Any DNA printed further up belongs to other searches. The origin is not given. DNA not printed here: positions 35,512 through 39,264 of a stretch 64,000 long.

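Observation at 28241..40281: Island cargo cluster linking a caspase, two metallophosphoesterases, two GMC oxidases and a methyltransferase: candidate undescribed system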

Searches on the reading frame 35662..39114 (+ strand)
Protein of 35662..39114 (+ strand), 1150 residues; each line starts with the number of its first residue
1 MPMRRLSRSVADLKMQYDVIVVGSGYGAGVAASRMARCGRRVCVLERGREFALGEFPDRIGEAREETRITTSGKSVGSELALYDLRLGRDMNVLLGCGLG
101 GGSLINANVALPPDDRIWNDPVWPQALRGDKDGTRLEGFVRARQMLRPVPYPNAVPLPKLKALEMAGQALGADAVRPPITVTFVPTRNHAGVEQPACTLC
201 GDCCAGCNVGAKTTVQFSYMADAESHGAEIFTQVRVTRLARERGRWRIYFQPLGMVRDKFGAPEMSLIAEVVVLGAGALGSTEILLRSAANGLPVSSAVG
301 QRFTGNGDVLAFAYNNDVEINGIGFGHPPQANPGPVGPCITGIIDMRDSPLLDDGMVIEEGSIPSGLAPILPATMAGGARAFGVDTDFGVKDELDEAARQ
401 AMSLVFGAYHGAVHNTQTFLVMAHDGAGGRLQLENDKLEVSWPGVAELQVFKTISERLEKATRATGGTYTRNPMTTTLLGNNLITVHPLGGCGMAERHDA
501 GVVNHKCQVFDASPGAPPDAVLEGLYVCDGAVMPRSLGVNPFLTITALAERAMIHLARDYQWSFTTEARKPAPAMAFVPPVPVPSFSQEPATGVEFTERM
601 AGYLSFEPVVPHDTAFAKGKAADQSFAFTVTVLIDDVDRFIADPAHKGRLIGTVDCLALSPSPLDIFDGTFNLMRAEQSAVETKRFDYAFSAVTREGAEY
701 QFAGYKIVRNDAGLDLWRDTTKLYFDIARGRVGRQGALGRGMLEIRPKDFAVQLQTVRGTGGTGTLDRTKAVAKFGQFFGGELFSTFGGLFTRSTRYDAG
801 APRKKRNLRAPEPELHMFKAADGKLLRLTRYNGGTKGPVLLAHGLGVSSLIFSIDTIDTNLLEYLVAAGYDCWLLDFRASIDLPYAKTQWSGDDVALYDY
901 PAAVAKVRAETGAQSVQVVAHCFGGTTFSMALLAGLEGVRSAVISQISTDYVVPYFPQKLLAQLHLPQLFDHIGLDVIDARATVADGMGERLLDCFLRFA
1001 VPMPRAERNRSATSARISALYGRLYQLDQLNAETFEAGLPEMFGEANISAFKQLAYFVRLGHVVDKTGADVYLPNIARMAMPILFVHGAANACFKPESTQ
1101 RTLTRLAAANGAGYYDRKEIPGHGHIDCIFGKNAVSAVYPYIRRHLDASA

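Call 4: search_protein_families(library=pfam, proteins=[window:35662-39114:+], max_evalue=0.01)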
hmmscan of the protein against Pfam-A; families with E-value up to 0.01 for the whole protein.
window:35662-39114:+ (1150 aa): 7 families
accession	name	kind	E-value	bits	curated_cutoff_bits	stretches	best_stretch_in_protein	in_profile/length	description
PF05199.19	GMC_oxred_C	-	1.3e-11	45.7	24.6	1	484-549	84-139/139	GMC oxidoreductase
PF00561.26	Abhydrolase_1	-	2.2e-11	44.4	25.8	1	838-1131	2-244/245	alpha/beta hydrolase fold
PF00732.25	GMC_oxred_N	-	5.4e-09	36.6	23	1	92-290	19-202/218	GMC oxidoreductase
PF01266.30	DAO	-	5.5e-05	23.3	27.9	0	219-296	155-222/353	FAD dependent oxidoreductase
PF12146.15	Hydrolase_4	-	0.00034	20.4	27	0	836-943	4-105/239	Serine aminopeptidase, S33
PF00890.30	FAD_binding_2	-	0.0016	18.2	20.4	1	18-51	1-34/414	FAD binding domain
PF07992.20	Pyr_redox_2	-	0.0061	16.5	26.1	0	17-54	1-38/291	Pyridine nucleotide-disulphide oxidoreductase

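Call 5: search_protein_families(library=padloc, proteins=[window:35662-39114:+], max_evalue=0.01)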
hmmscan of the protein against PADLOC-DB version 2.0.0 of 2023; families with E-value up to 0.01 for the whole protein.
window:35662-39114:+ (1150 aa): 0 families

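Call 6: search_protein_families(library=ncbifam, proteins=[window:35662-39114:+], max_evalue=0.01)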
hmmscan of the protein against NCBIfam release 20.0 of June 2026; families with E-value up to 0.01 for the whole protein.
window:35662-39114:+ (1150 aa): 18 families
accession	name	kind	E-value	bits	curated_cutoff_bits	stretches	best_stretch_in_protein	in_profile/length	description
NF058674.1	CholsOxChoxAB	equivalog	4.8e-44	150.7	850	2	15-309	4-308/535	cholesterol oxidase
TIGR03970.1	mycofact_MftG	equivalog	2.6e-06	26.7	387.45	0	485-553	424-483/487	mycofactocin dehydrogenase MftG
TIGR04542.1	GMC_mycofac_2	equivalog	6.2e-06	25.5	400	0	18-108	1-82/425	mycofactocin system GMC family oxidoreductase MftG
NF006130.0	PRK08274.1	equivalog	7e-06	25.1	369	1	14-52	3-41/467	FAD-dependent tricarballylate dehydrogenase TcuA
NF002550.0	PRK02106.1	subfamily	2.4e-05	23.1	605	0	14-108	3-97/563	choline dehydrogenase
TIGR01838.1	PHA_synth_I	subfamily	9.2e-05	21.1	622.65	1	859-932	210-280/532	class I poly(R)-hydroxyalkanoic acid synthase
TIGR01836.1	PHA_synth_III_C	subfamily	0.00021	20.4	365.3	0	833-930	59-152/350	class III poly(R)-hydroxyalkanoic acid synthase subunit PhaC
NF053717.1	VnlPnlRedVprA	equivalog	0.00036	19.5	600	1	14-50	4-40/481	vinyl phenol reductase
NF003585.0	PRK05249.1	equivalog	0.00082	18.1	465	1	14-50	4-40/464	Si-specific NAD(P)(+) transhydrogenase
NF008425.0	PRK11259.1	equivalog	0.00094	18.2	257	0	14-70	2-52/377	N-methyl-L-tryptophan oxidase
NF007450.0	PRK10015.1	subfamily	0.0015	17.4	466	1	16-49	5-38/429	FAD-dependent oxidoreductase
NF005508.0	PRK07121.1-1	equivalog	0.0025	16.4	537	1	8-48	12-52/497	FAD-binding protein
NF009472.0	PRK12834.1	equivalog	0.0039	15.7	476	1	14-54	2-42/550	FAD-binding dehydrogenase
TIGR02032.1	GG-red-SF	subfamily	0.0042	16.8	158.8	1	17-49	1-33/297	geranylgeranyl reductase family protein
TIGR01350.1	lipoamide_DH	equivalog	0.0062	15.3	408.8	1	16-47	1-32/461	dihydrolipoyl dehydrogenase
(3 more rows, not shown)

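Call 21: find_homologous_proteins(query=window:35662-39114:+)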
Query window:35662-39114:+ (1150 aa): 5626 proteins with E <= 0.001 among 8000 candidates; the best 120 are listed.
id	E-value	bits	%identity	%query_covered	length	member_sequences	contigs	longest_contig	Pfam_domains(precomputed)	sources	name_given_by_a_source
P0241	0.0e+0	2637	100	100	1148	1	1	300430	PF12697.14,PF00561.27,PF05199.20,PF00732.26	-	-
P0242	0.0e+0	2085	78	100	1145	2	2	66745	PF00561.27,PF05199.20,PF00732.26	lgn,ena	-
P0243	0.0e+0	1874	70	100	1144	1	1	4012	PF00561.27,PF05199.20,PF00732.26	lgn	-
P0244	0.0e+0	1846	69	100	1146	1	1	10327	PF12697.14,PF00561.27,PF05199.20,PF00732.26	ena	-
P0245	0.0e+0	1845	69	100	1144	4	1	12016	PF00561.27,PF05199.20,PF00732.26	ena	-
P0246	0.0e+0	1839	69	100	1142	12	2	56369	PF00561.27,PF05199.20,PF00732.26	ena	-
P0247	0.0e+0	1738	66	100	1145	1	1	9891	PF01266.31,PF13450.13,PF00890.31,PF00561.27,PF05199.20,PF00732.26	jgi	-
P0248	0.0e+0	1736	66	100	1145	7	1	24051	PF01266.31,PF12697.14,PF07992.21,PF00561.27,PF05199.20,PF00732.26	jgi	jgi:cholesterol oxidase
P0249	0.0e+0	1731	67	100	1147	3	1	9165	PF01266.31,PF00890.31,PF00561.27,PF05199.20,PF00732.26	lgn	-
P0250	0.0e+0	1729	65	100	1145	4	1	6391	PF01266.31,PF00890.31,PF07992.21,PF00561.27,PF05199.20,PF00732.26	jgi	-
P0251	0.0e+0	1726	66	100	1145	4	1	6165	PF01266.31,PF00561.27,PF05199.20,PF00732.26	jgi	jgi:cholesterol oxidase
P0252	0.0e+0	1726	65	100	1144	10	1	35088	PF01266.31,PF00890.31,PF07992.21,PF00561.27,PF05199.20,PF00732.26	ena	-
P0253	0.0e+0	1726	65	100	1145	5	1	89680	PF00890.31,PF07992.21,PF00561.27,PF05199.20,PF00732.26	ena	-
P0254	0.0e+0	1726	65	100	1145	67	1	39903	PF01266.31,PF07992.21,PF00561.27,PF05199.20,PF00732.26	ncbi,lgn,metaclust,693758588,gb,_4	metaclust:\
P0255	0.0e+0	1724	66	100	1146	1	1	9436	PF01266.31,PF00890.31,PF07992.21,PF00561.27,PF05199.20,PF00732.26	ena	-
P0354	0.0e+0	1397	55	100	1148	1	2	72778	PF01266.31,PF05199.20,PF00732.26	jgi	jgi:cholesterol oxidase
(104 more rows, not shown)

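Call 30: search_solved_structures(query=window:35662-39114:+, max_evalue=0.01)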
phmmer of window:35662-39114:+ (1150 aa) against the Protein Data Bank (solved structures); distinct sequences matched with E-value up to 0.01: 22.
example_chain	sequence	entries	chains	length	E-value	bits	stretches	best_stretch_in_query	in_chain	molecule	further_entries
4u2l_A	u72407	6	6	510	1.7e-19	72.5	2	90-315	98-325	Cholesterol oxidase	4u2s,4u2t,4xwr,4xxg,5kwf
4rek_A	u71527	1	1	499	1.8e-19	72.4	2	90-315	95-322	Cholesterol oxidase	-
1b4v_A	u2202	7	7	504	1.8e-19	72.4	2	90-315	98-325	PROTEIN (CHOLESTEROL OXIDASE) | CHOLESTEROL OXIDASE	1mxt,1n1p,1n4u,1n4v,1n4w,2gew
1b8s_A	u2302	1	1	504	1.8e-19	72.4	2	90-315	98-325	PROTEIN (CHOLESTEROL OXIDASE)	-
3cnj_A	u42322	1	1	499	1.9e-19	72.3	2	90-315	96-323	Cholesterol oxidase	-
3b3r_A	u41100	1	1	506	3.7e-19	71.4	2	90-315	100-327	Cholesterol oxidase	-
1cbo_A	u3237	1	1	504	3.8e-19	71.3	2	90-315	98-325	PROTEIN (CHOLESTEROL OXIDASE)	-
1cc2_A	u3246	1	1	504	4.2e-19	71.2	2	90-315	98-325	PROTEIN (CHOLESTEROL OXIDASE)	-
3b6d_A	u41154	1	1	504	4.3e-19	71.2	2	90-315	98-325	Cholesterol oxidase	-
3gyi_A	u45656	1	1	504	8.8e-19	70.1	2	90-315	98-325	Cholesterol oxidase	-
1ijh_A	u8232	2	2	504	3.4e-18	68.2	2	90-315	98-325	CHOLESTEROL OXIDASE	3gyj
1coy_A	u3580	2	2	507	5.6e-17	64.2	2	8-316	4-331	CHOLESTEROL OXIDASE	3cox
1hlg_A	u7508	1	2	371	1.4e-05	26.4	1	832-928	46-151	LIPASE, GASTRIC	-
1k8q_A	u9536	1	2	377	7.2e-05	24.1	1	832-928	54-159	Triacylglycerol lipase, gastric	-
1kdg_A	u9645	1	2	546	0.00019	22.6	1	16-126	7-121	cellobiose dehydrogenase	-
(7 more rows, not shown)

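Call 44: find_encoding_contigs(protein=P0241, flank=10000, max_places=3)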
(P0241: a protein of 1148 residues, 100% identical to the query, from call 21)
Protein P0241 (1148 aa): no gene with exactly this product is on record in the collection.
